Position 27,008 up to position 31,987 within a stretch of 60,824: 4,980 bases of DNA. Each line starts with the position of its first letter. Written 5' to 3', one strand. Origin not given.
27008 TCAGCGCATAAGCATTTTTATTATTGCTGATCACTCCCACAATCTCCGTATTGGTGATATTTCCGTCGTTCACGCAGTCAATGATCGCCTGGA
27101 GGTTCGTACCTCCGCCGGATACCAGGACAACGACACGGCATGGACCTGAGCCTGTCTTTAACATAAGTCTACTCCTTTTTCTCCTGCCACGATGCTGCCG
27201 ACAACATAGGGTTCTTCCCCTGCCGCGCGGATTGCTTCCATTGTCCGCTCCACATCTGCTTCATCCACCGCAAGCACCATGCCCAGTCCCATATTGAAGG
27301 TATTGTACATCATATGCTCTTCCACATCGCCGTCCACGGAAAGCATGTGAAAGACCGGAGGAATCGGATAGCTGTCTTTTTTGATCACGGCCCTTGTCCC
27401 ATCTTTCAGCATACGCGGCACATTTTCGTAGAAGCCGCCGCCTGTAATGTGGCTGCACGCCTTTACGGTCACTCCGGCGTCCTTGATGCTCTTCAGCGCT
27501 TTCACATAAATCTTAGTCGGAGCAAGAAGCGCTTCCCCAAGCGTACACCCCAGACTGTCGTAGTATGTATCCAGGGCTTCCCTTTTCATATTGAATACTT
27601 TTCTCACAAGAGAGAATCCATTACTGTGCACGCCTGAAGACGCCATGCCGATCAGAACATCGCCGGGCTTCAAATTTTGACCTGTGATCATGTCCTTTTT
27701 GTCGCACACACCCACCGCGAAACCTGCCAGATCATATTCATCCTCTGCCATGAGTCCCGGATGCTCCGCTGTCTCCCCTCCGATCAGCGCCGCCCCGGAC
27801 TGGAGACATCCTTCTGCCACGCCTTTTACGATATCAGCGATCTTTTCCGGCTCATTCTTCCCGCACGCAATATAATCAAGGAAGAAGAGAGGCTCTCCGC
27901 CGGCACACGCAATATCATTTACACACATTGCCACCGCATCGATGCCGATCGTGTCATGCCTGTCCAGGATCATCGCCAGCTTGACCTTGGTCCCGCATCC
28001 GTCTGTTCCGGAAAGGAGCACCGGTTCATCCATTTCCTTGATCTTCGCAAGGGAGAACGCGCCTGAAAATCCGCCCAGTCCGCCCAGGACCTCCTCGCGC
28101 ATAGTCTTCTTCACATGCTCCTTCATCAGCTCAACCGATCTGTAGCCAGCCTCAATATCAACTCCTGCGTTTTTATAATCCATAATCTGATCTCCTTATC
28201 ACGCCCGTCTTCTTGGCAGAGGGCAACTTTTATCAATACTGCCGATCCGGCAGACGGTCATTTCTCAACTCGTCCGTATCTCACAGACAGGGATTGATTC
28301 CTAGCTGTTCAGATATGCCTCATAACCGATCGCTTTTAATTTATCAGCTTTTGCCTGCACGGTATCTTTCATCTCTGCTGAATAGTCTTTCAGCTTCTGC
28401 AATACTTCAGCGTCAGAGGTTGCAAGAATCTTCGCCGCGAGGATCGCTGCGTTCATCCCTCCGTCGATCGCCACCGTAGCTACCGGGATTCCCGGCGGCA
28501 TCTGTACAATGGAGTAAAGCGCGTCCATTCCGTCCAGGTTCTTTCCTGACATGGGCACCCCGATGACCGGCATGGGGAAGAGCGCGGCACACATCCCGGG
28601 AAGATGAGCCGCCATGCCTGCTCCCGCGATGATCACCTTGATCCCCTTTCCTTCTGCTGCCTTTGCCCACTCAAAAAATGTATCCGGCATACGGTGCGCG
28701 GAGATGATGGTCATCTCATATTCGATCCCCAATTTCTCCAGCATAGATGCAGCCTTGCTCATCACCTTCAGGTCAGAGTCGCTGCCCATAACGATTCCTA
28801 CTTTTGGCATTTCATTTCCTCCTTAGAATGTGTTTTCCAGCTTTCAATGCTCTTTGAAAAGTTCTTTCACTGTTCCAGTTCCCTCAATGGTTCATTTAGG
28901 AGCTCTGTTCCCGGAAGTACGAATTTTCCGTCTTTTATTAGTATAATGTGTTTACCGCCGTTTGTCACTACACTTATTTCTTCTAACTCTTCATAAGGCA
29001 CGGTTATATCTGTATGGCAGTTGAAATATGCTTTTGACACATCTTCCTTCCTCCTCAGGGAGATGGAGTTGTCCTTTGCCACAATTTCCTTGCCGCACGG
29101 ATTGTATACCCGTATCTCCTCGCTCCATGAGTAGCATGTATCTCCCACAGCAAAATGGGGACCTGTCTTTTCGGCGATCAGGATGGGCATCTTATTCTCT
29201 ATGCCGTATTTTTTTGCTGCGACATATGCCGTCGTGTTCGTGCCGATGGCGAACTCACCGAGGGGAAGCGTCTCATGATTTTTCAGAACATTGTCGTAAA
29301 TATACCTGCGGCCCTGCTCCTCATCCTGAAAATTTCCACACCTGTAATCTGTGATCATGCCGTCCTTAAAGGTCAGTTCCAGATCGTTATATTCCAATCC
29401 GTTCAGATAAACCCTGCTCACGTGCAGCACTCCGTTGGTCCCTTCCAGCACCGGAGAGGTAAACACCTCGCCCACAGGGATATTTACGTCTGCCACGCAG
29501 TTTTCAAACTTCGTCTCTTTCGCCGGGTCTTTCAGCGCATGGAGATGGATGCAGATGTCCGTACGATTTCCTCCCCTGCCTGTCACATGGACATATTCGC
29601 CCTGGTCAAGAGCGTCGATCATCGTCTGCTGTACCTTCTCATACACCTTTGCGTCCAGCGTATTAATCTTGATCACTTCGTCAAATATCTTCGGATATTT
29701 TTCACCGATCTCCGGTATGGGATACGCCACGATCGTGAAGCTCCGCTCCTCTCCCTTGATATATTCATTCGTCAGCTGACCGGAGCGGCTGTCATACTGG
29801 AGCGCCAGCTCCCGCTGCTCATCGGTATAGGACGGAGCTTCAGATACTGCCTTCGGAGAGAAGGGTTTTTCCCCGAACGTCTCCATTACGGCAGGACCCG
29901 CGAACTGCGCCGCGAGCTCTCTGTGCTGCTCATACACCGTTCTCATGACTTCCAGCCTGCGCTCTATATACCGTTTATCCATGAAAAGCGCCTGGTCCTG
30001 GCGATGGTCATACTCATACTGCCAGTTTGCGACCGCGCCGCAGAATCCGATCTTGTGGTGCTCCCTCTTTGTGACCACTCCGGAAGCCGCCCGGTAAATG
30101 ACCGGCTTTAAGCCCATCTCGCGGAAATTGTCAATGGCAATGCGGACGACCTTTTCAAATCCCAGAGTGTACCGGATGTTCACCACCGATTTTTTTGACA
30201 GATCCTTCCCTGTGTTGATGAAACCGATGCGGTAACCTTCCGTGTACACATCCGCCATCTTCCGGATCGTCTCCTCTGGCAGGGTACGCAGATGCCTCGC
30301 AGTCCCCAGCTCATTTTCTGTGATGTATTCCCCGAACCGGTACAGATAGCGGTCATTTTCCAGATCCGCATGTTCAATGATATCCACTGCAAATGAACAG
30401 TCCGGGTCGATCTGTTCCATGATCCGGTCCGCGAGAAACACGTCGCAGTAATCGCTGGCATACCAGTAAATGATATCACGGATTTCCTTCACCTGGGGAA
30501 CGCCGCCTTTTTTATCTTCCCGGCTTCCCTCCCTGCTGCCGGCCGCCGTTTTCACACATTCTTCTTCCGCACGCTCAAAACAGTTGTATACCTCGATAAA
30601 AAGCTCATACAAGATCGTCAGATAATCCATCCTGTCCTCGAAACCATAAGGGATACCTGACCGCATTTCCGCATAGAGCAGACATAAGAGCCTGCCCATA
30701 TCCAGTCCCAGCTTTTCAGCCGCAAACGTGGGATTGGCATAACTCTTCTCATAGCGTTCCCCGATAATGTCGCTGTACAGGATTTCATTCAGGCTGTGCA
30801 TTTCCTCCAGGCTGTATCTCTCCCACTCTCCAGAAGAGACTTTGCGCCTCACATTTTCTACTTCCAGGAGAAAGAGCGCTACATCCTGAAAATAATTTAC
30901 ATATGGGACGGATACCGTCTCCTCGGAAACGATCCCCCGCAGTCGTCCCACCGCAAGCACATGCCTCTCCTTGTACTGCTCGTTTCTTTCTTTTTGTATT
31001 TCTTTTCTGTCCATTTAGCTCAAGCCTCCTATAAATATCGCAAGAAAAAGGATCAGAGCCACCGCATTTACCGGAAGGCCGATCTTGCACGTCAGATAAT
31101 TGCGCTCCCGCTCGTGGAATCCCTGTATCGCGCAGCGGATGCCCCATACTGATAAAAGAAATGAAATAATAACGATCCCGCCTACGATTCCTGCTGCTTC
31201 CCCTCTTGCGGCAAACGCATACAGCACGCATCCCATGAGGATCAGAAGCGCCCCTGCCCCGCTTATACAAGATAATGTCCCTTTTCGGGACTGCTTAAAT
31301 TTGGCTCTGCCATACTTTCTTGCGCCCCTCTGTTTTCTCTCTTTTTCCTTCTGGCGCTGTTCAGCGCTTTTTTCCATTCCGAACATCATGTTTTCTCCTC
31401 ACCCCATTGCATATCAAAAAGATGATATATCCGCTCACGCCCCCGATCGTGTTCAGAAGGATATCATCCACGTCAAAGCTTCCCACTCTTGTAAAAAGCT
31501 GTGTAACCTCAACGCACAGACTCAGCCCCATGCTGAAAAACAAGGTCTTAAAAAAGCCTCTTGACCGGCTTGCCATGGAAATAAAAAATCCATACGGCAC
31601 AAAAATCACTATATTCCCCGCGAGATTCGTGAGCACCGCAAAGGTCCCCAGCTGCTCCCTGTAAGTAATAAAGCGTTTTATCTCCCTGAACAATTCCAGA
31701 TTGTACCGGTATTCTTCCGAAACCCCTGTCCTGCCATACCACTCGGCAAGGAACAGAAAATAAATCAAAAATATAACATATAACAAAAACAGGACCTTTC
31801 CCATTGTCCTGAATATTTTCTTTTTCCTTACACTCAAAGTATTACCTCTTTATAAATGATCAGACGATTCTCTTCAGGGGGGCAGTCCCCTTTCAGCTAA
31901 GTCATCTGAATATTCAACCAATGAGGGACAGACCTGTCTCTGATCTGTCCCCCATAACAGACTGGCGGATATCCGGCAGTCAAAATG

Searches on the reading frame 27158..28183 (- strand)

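Call 38: search_protein_families(library=pfam, proteins=[window:27158-28183:-], max_evalue=0.00001)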
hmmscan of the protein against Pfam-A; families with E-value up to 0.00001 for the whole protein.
window:27158-28183:- (341 aa): 2 families
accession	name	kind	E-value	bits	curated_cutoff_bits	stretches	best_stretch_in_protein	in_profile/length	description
PF02769.27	AIRS_C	-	3.9e-31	108.7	23.1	1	172-337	1-151/156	AIR synthase related protein, C-terminal domain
PF00586.29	AIRS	-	4.1e-26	92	24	1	55-159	14-111/112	AIR synthase related protein, N-terminal domain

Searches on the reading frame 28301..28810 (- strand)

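Call 38: search_protein_families(library=pfam, proteins=[window:28301-28810:-], max_evalue=0.00001)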
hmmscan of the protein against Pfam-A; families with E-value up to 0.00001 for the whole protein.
window:28301-28810:- (169 aa): 1 family
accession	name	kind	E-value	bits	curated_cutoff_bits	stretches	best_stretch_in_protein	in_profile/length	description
PF00731.26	AIRC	-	1.1e-65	220.1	30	1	3-149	1-147/148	AIR carboxylase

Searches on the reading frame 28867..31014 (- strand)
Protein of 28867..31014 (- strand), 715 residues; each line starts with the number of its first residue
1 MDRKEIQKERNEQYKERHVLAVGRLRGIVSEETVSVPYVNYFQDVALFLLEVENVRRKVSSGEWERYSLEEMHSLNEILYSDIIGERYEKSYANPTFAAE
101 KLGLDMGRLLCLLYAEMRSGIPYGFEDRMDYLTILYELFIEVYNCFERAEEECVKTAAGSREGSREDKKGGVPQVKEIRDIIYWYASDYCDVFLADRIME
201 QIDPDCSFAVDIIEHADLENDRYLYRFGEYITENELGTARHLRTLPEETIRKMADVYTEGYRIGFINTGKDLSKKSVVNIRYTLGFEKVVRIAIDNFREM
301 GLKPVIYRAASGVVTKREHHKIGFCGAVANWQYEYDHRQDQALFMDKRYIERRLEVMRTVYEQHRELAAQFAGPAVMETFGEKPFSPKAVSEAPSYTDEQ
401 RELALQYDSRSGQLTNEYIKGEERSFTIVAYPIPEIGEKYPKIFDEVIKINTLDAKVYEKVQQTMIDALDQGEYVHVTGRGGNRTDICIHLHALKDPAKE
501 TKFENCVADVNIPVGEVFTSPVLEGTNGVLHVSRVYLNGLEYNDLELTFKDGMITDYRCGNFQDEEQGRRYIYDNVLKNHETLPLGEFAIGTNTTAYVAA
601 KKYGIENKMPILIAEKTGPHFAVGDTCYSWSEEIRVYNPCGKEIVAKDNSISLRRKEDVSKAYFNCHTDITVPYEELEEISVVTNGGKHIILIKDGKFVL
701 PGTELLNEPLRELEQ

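Call 38: search_protein_families(library=pfam, proteins=[window:28867-31014:-], max_evalue=0.00001)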
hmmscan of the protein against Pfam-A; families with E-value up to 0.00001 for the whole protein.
window:28867-31014:- (715 aa): 1 family
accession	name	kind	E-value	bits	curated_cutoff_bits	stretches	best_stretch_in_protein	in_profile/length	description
PF02073.20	Peptidase_M29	-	1.1e-14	54.5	27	1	439-627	162-350/406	Thermophilic metalloprotease (M29)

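Call 49: search_protein_families(library=ncbifam, proteins=[window:28867-31014:-], max_evalue=0.00001)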
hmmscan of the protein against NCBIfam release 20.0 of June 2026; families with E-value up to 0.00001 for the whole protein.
window:28867-31014:- (715 aa): 0 families

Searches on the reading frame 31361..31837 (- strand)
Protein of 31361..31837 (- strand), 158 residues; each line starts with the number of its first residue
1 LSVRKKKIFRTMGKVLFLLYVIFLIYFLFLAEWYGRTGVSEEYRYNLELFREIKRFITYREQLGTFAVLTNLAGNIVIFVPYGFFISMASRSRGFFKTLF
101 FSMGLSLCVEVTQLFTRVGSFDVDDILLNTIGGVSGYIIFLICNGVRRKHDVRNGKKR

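Call 38: search_protein_families(library=pfam, proteins=[window:31361-31837:-], max_evalue=0.00001)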
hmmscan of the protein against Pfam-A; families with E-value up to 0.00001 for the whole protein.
window:31361-31837:- (158 aa): 1 family
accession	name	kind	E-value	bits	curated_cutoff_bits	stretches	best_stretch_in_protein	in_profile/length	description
PF04892.17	VanZ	-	2.4e-31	109.4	30.1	1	17-143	1-125/126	VanZ like family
